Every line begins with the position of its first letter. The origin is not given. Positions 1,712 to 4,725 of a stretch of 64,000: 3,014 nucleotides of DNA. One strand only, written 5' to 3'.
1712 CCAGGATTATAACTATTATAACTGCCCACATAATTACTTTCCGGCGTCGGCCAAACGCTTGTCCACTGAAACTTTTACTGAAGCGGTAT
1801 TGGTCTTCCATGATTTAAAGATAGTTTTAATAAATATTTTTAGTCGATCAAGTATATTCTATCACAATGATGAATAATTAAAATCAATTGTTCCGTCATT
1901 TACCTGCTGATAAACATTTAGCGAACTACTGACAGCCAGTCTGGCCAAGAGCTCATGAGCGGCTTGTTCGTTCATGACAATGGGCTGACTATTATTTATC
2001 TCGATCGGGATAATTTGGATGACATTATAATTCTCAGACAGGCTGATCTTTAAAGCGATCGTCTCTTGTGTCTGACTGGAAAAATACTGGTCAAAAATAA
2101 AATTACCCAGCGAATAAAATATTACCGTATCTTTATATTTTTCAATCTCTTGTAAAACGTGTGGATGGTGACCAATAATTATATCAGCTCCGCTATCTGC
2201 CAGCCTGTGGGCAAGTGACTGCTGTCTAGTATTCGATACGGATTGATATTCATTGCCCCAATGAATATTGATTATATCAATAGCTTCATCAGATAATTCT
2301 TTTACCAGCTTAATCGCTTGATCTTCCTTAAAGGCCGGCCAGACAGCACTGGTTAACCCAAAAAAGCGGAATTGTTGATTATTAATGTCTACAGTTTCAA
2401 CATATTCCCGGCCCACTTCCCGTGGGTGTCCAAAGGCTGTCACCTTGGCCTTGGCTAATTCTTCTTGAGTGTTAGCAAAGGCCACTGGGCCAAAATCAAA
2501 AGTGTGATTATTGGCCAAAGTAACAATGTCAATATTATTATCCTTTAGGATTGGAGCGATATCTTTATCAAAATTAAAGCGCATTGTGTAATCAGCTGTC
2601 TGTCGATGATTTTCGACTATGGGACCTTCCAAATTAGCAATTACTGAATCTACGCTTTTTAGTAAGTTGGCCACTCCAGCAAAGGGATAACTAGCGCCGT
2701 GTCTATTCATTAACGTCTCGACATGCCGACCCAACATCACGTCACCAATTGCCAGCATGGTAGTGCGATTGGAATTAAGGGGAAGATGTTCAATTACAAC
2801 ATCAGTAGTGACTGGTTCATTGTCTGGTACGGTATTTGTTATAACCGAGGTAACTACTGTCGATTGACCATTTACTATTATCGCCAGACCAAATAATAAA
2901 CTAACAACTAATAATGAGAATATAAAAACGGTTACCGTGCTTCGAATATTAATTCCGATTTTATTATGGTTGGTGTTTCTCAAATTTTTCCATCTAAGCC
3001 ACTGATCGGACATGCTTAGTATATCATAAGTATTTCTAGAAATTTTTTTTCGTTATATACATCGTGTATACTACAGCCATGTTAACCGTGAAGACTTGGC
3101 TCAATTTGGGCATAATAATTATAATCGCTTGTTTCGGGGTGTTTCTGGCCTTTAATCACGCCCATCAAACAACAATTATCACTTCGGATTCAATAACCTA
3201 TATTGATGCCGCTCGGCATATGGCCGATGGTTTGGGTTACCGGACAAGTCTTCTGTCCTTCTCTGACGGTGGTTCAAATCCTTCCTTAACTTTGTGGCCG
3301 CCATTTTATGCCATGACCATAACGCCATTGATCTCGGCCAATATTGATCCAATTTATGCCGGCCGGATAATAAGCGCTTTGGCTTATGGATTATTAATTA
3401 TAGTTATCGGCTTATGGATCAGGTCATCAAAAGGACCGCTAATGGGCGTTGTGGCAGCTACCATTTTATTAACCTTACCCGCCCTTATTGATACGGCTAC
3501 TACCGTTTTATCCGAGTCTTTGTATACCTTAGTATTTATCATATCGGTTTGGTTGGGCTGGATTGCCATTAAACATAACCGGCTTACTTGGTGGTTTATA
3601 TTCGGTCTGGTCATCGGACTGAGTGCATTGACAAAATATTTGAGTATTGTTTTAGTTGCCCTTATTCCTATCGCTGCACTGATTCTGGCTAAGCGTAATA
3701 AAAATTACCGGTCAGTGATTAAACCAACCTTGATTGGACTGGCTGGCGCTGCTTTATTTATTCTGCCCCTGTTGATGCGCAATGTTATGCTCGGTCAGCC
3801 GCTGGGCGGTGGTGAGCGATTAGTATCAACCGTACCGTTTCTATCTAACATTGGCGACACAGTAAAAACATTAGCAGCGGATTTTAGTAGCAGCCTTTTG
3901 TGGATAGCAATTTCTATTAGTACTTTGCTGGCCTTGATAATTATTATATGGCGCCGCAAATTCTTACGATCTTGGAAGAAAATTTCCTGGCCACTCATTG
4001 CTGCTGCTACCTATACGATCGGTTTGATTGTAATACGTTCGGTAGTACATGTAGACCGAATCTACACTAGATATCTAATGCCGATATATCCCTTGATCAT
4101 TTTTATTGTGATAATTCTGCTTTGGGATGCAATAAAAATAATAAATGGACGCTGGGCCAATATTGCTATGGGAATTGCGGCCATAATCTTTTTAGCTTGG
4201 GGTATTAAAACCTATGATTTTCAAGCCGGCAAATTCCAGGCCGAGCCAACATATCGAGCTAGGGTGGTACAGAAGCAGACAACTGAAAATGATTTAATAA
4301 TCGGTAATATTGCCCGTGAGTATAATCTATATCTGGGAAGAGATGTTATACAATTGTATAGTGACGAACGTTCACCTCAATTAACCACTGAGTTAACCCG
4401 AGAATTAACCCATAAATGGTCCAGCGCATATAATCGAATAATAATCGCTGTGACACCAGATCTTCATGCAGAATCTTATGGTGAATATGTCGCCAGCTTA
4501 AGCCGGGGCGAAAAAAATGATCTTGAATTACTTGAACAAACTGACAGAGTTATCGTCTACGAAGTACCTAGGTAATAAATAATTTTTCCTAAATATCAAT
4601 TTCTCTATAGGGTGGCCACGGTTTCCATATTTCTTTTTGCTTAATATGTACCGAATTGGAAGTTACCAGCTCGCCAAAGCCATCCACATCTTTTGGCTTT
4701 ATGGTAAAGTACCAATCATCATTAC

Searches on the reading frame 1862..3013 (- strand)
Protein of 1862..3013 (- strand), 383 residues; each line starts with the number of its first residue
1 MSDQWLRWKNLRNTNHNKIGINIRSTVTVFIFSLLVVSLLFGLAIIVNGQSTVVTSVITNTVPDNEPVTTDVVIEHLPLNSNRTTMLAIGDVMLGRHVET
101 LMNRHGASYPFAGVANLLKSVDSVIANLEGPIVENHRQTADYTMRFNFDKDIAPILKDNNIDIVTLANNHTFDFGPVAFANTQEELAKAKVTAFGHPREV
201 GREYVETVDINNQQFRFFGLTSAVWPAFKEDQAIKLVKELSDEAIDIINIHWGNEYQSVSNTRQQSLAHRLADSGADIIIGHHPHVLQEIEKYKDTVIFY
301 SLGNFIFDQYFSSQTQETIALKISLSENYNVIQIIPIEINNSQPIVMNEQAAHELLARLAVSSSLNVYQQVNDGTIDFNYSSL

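Call 59: search_protein_families(library=pfam, proteins=[window:1862-3013:-], max_evalue=0.001)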
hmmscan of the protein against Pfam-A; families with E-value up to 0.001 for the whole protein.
window:1862-3013:- (383 aa): 1 family
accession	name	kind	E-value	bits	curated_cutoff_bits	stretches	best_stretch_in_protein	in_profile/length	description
PF09587.15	PGA_cap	-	1.4e-59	202.1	27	1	85-309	1-255/255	Bacterial capsule synthesis protein PGA_cap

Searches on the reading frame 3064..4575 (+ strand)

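Call 59: search_protein_families(library=pfam, proteins=[window:3064-4575:+], max_evalue=0.001)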
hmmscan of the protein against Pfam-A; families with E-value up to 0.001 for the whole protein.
window:3064-4575:+ (503 aa): 1 family
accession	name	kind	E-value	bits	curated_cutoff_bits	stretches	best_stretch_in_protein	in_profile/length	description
PF13231.12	PMT_2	-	1e-11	45.7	26.1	1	92-237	16-158/160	Dolichyl-phosphate-mannose-protein mannosyltransferase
